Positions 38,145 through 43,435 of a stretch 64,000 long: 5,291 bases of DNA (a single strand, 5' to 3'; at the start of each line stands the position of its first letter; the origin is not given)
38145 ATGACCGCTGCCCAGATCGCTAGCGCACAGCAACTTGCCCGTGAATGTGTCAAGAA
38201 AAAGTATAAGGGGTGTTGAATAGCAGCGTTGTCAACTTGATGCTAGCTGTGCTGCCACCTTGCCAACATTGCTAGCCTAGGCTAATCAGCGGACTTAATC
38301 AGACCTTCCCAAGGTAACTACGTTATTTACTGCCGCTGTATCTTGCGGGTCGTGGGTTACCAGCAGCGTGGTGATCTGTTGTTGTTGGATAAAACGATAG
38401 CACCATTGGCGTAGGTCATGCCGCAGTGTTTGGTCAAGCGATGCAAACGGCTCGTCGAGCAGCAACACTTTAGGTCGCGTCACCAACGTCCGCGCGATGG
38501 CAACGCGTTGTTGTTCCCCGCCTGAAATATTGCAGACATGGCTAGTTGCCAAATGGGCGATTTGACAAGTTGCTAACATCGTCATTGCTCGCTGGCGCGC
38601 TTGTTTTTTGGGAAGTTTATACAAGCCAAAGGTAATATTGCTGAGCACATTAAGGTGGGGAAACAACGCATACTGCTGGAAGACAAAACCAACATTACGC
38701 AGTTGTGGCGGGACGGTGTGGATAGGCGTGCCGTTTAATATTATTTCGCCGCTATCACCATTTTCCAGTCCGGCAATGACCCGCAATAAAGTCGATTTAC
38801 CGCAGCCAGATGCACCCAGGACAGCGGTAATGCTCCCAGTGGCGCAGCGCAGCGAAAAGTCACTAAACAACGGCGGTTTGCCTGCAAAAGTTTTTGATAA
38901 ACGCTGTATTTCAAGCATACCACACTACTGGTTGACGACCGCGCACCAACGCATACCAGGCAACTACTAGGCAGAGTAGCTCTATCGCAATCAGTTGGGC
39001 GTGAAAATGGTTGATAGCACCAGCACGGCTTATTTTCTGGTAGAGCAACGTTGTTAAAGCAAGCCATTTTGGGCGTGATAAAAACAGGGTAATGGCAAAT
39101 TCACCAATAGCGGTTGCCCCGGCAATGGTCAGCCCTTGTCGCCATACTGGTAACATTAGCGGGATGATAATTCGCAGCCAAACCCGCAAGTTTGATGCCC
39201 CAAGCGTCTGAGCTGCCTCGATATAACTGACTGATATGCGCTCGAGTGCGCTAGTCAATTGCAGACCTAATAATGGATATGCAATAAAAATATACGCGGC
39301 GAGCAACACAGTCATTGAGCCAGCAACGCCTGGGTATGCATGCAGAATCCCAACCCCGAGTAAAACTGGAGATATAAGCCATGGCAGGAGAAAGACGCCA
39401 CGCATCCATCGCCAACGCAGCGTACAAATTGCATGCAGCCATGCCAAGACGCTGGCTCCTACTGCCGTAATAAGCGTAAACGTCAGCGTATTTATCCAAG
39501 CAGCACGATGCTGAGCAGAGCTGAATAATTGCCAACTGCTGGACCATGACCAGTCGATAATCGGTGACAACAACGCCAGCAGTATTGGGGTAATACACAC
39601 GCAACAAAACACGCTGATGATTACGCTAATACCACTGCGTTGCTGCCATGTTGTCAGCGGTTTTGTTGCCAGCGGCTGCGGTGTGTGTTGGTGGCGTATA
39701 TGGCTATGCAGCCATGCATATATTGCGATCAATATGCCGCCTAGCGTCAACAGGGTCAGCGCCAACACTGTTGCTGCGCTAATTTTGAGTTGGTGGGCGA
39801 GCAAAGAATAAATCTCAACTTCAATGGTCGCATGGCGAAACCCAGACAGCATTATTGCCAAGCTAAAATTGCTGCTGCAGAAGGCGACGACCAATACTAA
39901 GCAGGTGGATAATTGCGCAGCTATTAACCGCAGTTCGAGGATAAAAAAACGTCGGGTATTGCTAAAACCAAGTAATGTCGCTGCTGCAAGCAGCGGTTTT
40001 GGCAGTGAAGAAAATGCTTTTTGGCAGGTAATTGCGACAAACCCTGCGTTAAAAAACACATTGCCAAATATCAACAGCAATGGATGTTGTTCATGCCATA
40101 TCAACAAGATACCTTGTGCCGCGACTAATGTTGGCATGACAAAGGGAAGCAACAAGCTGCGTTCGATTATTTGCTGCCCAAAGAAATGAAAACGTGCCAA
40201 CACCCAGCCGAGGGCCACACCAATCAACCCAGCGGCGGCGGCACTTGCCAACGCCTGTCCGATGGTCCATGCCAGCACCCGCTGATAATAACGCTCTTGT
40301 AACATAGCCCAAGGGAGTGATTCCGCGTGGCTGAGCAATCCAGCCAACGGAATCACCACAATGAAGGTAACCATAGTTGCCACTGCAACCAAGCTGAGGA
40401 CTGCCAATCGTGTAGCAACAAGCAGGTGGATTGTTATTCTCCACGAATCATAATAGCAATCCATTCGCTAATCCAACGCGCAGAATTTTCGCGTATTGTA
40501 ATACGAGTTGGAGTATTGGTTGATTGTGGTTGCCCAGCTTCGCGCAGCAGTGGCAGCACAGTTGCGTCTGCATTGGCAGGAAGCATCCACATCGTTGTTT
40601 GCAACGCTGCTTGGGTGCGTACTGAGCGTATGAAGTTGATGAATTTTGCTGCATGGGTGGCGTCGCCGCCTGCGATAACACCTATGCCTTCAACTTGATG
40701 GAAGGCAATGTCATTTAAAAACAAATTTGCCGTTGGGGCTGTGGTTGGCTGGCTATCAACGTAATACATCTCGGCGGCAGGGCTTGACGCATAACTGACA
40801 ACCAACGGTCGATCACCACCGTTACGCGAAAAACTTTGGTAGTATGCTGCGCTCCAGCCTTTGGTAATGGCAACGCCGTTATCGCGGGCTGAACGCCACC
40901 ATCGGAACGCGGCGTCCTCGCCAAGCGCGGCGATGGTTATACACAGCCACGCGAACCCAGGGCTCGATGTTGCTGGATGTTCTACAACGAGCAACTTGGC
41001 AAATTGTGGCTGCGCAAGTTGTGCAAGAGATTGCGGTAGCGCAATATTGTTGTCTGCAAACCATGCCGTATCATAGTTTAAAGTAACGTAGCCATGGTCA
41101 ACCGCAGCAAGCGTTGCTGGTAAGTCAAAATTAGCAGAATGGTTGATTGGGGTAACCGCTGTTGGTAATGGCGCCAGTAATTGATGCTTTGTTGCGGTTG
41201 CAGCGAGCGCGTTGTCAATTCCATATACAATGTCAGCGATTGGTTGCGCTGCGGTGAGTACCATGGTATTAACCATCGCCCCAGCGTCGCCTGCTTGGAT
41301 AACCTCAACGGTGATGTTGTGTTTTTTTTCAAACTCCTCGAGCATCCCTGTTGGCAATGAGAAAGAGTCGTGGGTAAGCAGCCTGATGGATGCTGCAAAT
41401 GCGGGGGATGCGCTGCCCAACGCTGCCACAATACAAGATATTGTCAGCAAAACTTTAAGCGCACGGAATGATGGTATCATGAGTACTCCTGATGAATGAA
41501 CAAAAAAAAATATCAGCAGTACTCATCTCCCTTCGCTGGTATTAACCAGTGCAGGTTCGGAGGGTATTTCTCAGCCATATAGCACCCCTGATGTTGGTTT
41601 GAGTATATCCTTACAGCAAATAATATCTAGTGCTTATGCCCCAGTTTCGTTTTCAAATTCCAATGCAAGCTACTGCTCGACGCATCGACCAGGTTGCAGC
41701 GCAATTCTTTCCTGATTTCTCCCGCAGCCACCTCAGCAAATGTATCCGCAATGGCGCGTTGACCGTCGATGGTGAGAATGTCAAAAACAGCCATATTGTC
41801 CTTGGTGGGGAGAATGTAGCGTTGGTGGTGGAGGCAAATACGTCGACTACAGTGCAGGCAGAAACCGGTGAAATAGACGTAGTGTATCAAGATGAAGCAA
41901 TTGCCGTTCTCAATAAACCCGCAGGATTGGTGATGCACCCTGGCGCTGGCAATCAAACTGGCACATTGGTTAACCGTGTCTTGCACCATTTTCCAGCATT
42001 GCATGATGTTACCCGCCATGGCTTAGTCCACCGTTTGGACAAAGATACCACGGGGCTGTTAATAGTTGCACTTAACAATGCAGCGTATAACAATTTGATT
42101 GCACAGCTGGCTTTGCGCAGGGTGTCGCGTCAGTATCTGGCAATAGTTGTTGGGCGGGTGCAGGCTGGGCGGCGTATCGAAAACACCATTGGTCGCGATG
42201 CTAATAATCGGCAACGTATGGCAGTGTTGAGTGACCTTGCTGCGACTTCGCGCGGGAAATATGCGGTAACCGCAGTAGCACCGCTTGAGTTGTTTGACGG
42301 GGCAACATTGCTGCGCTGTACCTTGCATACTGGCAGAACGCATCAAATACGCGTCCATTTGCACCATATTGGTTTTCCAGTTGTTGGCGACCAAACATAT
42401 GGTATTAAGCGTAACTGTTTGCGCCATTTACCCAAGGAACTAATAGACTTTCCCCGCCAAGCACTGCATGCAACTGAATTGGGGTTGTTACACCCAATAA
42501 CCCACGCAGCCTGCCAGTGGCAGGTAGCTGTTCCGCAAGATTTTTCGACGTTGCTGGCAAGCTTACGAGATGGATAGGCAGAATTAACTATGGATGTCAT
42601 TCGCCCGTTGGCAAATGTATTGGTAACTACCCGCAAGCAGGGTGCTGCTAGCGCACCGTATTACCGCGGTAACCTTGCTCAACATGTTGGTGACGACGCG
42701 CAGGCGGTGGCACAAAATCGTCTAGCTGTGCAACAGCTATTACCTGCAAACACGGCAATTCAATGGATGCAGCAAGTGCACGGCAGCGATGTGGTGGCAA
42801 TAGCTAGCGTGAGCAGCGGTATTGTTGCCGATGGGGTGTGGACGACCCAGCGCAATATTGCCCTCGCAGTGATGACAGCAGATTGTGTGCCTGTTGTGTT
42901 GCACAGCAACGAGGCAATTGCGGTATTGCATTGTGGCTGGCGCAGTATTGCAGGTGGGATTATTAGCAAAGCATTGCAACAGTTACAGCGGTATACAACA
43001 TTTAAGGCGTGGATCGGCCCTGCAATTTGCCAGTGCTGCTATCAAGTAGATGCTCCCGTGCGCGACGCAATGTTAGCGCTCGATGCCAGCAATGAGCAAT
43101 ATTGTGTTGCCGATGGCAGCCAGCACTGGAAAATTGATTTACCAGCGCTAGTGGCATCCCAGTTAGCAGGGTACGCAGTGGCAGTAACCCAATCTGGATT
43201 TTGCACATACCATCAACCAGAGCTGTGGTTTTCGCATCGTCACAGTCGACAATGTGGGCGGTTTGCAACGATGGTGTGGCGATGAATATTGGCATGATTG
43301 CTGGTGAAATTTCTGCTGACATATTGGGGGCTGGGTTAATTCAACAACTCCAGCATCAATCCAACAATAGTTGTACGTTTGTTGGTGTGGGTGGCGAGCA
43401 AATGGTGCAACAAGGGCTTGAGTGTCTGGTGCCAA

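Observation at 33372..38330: Tandem duplication of a secreted Sel1-repeat gene with massive in-frame expansion of near-identical 108-bp repeats (contingency-locus-like)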

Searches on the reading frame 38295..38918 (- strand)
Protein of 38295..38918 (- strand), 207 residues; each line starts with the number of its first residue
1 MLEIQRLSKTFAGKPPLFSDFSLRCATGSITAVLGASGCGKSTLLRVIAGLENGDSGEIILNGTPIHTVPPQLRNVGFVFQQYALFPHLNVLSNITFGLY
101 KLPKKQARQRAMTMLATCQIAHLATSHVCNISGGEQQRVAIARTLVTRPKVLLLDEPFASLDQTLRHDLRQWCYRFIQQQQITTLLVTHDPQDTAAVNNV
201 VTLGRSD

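Call 9: search_protein_families(library=pfam, proteins=[window:38295-38918:-])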
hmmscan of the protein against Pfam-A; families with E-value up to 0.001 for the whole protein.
window:38295-38918:- (207 aa): 3 families
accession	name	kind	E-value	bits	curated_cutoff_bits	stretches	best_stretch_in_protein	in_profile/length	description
PF00005.33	ABC_tran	-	8.5e-36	124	25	1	19-159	2-137/137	ABC transporter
PF13304.12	AAA_21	-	1.3e-07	32.4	27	0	30-55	1-32/304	AAA domain, putative AbiEii toxin, Type IV TA system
PF20703.3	nSTAND1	-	0.0005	20.3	27.1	1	9-52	14-59/379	Novel STAND NTPase 1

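Call 62: search_protein_families(library=ncbifam, proteins=[window:38298-38918:-], max_evalue=0.00001)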
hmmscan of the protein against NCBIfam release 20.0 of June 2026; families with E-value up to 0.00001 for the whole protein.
window:38298-38918:- (207 aa): 185 families (the best 25 are shown)
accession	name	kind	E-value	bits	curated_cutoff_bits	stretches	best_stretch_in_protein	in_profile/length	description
TIGR00968.1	3a0106s01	subfamily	5.3e-60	202.9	342.75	1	3-201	2-201/237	sulfate ABC transporter ATP-binding protein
TIGR03265.1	PhnT2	equivalog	4.4e-59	200.5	457.7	1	2-195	5-199/353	putative 2-aminoethylphosphonate ABC transporter ATP-binding protein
NF006987.0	PRK09452.1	equivalog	8.6e-59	199.1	482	1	2-198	18-215/378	spermidine/putrescine ABC transporter ATP-binding protein PotA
NF008105.0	PRK10851.1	equivalog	9.2e-57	192.4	502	1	2-201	3-207/362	sulfate/thiosulfate ABC transporter ATP-binding protein CysA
TIGR01187.1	potA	subfamily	1e-56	192.4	355.6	1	33-198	1-168/325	polyamine ABC transporter ATP-binding protein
NF043075.1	MMSYN1_0197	equivalog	4e-55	187.1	550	1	1-198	2-200/341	spermidine/putrescine ABC transporter ATP-binding protein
NF040933.2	ABC_arch_GlcV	equivalog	2.5e-52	177.9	450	1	4-202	5-213/357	glucose ABC transporter ATP-binding protein GlcV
NF008621.0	PRK11607.1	equivalog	4.1e-52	177.3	613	1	1-196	19-215/377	putrescine ABC transporter ATP-binding subunit PotG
NF008513.0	PRK11432.1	equivalog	1.2e-51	175.7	496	1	2-201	7-207/351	ferric ABC transporter ATP-binding protein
TIGR03258.1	PhnT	equivalog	5.2e-50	170.5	499.15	1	4-199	11-208/359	2-aminoethylphosphonate ABC transport system ATP-binding subunit PhnT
NF040840.2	tungstate_WtpC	equivalog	8.2e-50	170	440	1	1-200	1-200/347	tungstate ABC transporter ATP-binding protein WtpC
NF008233.0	PRK11000.1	equivalog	1.1e-49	169.2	568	1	5-197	7-200/369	maltose/maltodextrin ABC transporter ATP-binding protein MalK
NF008653.0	PRK11650.1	subfamily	1.3e-49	169.1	432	1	2-194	4-198/357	sn-glycerol-3-phosphate ABC transporter ATP-binding protein UgpC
TIGR02142.1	modC_ABC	equivalog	2e-46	158.9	285.05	1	23-201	18-202/353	molybdenum ABC transporter ATP-binding protein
TIGR01277.1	thiQ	equivalog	2.6e-43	148.1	245.05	1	19-199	15-197/213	thiamine ABC transporter ATP-binding protein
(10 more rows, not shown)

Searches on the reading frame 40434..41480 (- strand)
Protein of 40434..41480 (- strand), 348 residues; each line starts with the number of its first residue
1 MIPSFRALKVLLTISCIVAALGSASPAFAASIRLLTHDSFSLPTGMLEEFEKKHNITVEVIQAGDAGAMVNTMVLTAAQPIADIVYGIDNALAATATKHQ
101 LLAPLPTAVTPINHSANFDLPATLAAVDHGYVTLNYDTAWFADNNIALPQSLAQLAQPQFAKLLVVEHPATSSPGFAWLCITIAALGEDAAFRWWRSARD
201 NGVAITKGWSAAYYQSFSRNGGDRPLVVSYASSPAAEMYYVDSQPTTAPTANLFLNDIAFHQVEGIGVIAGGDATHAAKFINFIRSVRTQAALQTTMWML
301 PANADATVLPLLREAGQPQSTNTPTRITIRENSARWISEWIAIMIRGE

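Call 9: search_protein_families(library=pfam, proteins=[window:40434-41480:-])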
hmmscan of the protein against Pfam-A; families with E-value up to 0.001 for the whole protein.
window:40434-41480:- (348 aa): 3 families
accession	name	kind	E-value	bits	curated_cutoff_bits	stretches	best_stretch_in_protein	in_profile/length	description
PF13343.11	SBP_bac_6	-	6.1e-13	49.3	24.6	1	80-308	2-225/245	Bacterial extracellular solute-binding protein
PF13416.11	SBP_bac_8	-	1.4e-12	48.4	27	1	46-306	2-265/279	Bacterial extracellular solute-binding protein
PF13531.11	SBP_bac_11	-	3.3e-05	24.2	25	1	47-294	17-222/227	Bacterial extracellular solute-binding protein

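Call 62: search_protein_families(library=ncbifam, proteins=[window:40434-41477:-], max_evalue=0.00001)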
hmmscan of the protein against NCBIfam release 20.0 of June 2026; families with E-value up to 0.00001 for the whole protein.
window:40434-41477:- (347 aa): 5 families
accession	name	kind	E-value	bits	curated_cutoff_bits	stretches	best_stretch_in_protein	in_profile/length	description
TIGR01254.1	sfuA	subfamily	2.3e-82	276.7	93.4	1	29-339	3-306/306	thiamine ABC transporter substrate-binding protein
TIGR01276.1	thiB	equivalog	4.4e-30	105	317.15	1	23-342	9-321/324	thiamine ABC transporter substrate binding subunit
TIGR03227.1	PhnS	equivalog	3.4e-16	59.1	395.3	1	17-206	23-207/360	2-aminoethylphosphonate ABC transporter substrate-binding protein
NF011620.1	PRK15046.1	equivalog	7.1e-14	51.3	310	1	12-305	8-294/334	2-aminoethylphosphonate ABC transporter substrate-binding protein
TIGR03261.1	phnS2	equivalog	6.2e-10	38.7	392.75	1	47-289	40-276/334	putative 2-aminoethylphosphonate ABC transporter substrate-binding protein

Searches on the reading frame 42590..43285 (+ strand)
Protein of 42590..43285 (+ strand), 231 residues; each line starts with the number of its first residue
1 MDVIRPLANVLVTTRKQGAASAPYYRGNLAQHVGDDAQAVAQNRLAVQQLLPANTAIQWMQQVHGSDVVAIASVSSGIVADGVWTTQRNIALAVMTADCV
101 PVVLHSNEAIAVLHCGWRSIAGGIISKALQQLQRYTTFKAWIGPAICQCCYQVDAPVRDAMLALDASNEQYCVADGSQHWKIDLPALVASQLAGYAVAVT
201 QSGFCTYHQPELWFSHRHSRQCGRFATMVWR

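Call 80: search_protein_families(library=pfam, proteins=[window:42590-43285:+], max_evalue=0.00001)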
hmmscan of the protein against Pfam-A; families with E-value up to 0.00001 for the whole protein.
window:42590-43285:+ (231 aa): 1 family
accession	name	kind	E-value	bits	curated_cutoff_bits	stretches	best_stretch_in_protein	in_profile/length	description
PF02578.20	Cu-oxidase_4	-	5.8e-60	203.1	22.9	1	13-230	1-238/238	Multi-copper polyphenol oxidoreductase laccase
